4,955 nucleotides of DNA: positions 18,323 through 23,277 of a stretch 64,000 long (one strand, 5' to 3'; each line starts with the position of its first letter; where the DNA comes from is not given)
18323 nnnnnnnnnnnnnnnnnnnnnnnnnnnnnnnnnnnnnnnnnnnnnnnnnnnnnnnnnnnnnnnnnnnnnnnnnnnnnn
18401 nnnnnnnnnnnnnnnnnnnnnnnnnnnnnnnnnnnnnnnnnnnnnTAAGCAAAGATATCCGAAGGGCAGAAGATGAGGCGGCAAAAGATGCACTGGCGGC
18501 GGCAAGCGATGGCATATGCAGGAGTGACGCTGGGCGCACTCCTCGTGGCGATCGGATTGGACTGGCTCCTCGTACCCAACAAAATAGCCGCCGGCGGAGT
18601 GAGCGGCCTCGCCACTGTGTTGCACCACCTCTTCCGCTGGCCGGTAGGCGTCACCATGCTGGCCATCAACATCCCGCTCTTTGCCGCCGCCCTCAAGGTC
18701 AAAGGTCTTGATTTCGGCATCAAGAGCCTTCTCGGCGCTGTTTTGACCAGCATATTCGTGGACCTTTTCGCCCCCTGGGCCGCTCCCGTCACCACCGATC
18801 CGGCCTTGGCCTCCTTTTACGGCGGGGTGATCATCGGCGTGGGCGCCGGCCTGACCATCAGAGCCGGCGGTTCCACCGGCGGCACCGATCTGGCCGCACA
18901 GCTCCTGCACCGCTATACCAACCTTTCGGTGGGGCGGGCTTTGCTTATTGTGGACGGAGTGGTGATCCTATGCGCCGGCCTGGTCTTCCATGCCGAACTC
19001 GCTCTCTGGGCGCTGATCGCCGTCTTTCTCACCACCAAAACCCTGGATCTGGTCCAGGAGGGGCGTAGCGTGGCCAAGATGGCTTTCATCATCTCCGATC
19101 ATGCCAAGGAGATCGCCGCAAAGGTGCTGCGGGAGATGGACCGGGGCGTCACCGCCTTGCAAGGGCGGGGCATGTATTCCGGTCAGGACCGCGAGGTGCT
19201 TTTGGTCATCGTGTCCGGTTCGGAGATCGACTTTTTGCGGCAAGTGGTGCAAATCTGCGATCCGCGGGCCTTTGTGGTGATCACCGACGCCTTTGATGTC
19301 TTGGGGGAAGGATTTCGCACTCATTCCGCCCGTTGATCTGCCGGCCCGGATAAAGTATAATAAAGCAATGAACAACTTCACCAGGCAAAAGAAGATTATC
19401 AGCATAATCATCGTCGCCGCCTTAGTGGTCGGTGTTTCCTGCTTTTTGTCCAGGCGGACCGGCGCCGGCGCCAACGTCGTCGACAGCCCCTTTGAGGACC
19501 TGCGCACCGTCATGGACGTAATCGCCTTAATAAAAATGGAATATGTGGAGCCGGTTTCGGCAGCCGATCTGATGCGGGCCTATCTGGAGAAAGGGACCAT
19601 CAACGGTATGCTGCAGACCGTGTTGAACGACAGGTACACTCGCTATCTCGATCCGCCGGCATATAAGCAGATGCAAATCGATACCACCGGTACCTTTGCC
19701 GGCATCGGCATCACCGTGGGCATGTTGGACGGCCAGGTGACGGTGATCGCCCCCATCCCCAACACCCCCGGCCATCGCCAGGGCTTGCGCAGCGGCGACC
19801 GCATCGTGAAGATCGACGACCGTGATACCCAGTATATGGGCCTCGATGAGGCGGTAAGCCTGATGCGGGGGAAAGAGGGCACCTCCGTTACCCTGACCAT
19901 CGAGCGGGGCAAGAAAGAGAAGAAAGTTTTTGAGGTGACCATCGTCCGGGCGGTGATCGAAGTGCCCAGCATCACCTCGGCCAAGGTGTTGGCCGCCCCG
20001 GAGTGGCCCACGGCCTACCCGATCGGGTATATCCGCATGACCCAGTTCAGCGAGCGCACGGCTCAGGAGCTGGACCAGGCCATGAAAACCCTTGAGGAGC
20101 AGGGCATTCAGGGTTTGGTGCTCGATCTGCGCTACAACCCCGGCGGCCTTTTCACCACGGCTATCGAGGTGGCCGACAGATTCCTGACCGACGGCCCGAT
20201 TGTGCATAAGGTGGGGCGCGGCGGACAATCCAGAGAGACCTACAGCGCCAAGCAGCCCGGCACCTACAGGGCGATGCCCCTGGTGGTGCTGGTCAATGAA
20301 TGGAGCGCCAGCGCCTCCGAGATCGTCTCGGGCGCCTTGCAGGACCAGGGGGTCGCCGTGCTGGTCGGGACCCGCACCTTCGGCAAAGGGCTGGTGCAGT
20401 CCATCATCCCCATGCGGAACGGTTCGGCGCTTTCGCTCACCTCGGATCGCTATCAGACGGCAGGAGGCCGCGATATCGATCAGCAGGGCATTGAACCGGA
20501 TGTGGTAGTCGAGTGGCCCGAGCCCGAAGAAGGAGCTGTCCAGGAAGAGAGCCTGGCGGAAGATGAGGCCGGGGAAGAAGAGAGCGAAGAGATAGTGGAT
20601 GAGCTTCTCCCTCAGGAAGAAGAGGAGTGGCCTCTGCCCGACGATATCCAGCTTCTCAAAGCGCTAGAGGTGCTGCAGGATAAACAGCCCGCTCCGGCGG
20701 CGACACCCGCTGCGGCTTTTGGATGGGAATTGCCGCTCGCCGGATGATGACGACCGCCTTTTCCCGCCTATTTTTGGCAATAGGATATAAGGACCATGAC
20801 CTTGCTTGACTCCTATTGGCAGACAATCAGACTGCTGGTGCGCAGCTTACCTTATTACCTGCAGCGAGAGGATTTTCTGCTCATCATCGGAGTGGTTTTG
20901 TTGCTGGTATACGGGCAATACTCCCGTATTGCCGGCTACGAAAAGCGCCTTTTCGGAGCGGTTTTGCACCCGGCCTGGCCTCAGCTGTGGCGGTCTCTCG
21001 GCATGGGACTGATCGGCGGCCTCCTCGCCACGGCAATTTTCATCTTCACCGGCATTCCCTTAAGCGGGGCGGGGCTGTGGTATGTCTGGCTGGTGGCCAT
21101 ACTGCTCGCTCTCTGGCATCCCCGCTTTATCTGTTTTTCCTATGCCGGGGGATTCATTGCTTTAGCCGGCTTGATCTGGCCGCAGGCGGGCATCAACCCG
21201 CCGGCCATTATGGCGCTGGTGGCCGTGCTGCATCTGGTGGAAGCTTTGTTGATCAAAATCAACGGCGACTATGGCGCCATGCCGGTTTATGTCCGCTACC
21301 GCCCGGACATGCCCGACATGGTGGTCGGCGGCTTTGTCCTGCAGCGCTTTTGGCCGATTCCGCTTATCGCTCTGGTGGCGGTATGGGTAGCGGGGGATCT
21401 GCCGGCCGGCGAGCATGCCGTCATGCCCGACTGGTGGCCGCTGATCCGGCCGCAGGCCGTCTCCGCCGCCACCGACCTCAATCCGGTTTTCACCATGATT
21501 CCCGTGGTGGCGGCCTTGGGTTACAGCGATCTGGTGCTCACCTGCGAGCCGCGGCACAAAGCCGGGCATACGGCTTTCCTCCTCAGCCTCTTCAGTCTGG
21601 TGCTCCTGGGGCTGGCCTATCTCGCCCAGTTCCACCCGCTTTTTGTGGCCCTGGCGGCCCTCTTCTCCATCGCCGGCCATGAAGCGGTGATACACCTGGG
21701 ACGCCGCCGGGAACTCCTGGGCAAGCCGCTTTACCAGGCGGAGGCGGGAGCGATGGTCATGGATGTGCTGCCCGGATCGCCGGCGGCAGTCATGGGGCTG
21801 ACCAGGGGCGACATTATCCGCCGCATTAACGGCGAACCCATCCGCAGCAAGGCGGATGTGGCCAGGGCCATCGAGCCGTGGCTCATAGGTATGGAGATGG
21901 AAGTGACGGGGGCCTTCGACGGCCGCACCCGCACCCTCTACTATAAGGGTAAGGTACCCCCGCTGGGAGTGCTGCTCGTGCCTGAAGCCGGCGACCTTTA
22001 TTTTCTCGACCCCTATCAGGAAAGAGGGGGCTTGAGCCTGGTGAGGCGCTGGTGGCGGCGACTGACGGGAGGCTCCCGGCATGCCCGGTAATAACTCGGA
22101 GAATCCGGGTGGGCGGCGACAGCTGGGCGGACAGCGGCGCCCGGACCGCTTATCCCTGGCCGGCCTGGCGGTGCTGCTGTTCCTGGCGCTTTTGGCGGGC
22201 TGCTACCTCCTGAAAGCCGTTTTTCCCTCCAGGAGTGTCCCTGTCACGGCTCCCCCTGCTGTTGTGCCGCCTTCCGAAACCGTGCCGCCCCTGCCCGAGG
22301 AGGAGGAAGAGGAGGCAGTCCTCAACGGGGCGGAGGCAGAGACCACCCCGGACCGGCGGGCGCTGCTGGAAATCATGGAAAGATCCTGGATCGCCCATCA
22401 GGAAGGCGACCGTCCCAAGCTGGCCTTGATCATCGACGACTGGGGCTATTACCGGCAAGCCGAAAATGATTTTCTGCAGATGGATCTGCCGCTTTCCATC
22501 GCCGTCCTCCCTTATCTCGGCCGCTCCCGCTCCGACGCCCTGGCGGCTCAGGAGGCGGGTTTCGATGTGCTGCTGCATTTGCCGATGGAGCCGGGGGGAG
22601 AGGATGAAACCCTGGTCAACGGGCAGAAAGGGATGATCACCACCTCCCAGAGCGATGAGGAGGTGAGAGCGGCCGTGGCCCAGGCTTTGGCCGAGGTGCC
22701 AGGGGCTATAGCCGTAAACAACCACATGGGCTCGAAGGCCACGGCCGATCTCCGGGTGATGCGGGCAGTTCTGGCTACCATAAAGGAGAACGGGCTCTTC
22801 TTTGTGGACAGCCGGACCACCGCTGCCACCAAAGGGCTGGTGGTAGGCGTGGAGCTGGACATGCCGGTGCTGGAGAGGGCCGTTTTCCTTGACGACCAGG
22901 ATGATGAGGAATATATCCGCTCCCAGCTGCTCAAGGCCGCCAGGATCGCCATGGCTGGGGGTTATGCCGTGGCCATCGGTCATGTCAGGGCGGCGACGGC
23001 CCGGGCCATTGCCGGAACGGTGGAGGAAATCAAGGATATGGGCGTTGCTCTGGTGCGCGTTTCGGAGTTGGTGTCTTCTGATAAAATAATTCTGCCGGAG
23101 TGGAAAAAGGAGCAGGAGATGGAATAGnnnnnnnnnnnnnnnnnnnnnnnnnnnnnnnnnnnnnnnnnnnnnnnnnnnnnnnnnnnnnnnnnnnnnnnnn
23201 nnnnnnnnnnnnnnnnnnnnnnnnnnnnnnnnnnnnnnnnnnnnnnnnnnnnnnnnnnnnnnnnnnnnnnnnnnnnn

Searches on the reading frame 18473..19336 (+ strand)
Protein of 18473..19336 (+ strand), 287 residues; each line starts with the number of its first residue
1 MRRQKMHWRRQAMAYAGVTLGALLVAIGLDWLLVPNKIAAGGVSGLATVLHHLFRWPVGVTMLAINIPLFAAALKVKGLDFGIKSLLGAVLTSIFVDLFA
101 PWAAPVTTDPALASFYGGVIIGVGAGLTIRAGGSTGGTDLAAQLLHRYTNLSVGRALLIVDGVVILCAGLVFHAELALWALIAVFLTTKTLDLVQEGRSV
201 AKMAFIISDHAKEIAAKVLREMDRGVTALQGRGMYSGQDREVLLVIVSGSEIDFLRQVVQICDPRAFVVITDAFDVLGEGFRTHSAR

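Call 57: search_protein_families(library=pfam, proteins=[window:18473-19336:+], max_evalue=0.00001)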
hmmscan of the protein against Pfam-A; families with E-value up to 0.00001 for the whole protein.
window:18473-19336:+ (287 aa): 2 families
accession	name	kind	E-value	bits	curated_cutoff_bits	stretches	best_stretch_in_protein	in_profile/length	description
PF02588.21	YitT_membrane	-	1.4e-63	214.5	24.3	1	15-218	2-204/205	Uncharacterised 5xTM membrane BCR, YitT family COG1284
PF10035.14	DUF2179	-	5.1e-18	65.1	22.8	1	224-278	1-55/55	Uncharacterized protein conserved in bacteria (DUF2179)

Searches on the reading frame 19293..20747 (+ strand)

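Call 57: search_protein_families(library=pfam, proteins=[window:19293-20747:+], max_evalue=0.00001)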
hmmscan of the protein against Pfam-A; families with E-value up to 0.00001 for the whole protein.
window:19293-20747:+ (484 aa): 5 families
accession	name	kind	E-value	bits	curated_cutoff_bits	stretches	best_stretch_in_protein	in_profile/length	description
PF03572.23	Peptidase_S41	-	7.5e-57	191.9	24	1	244-406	2-165/165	Peptidase family S41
PF17820.7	PDZ_6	-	7.2e-13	48.5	27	1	151-205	2-54/54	PDZ domain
PF13180.12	PDZ_2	-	2.6e-12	47.3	27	1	137-212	2-76/80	PDZ domain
PF00595.29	PDZ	-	9.8e-11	42.3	23.2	1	136-204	10-81/81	PDZ domain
PF22694.1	CtpB_N-like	-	6.9e-06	26.9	27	0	65-120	33-82/85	Activating protease CtpB N-terminal domain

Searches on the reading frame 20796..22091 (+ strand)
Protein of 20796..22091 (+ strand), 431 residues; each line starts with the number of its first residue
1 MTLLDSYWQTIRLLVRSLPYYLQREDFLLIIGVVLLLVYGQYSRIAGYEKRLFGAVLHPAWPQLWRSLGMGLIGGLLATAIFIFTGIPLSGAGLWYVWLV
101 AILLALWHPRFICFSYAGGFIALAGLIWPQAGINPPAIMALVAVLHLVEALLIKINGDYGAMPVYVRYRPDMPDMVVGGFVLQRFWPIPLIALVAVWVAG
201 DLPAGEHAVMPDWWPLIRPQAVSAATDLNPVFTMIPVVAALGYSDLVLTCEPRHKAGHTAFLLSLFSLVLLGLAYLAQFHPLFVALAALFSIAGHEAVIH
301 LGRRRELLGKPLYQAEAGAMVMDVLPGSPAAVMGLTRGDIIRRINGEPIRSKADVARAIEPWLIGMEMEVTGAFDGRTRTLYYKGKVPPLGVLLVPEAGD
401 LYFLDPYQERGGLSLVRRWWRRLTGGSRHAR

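Call 57: search_protein_families(library=pfam, proteins=[window:20796-22091:+], max_evalue=0.00001)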
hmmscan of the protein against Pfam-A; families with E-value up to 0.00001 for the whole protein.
window:20796-22091:+ (431 aa): 3 families
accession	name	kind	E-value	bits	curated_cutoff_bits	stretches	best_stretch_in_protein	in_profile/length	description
PF17820.7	PDZ_6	-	3.5e-11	43.1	27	1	321-360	2-41/54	PDZ domain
PF13180.12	PDZ_2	-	8.6e-07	29.6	27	1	310-371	5-66/80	PDZ domain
PF00595.29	PDZ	-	3.2e-06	27.8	23.2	1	316-351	24-59/81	PDZ domain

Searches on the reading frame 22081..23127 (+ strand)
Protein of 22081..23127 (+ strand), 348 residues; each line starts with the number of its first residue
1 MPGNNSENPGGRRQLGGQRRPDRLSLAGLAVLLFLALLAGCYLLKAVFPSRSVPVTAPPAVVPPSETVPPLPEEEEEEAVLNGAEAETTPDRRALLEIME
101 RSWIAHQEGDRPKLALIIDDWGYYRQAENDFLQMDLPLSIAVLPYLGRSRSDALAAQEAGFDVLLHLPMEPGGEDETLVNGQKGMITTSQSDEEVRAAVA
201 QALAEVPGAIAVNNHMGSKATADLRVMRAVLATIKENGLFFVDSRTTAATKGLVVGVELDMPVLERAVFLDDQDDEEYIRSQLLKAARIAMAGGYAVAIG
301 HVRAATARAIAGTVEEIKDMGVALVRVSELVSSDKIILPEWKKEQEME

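Call 57: search_protein_families(library=pfam, proteins=[window:22081-23127:+], max_evalue=0.00001)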
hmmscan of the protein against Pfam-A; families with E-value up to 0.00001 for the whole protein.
window:22081-23127:+ (348 aa): 1 family
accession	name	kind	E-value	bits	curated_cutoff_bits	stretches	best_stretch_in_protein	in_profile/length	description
PF04748.18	Polysacc_deac_2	-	2.7e-67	226.4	27.5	1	116-331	1-212/212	Divergent polysaccharide deacetylase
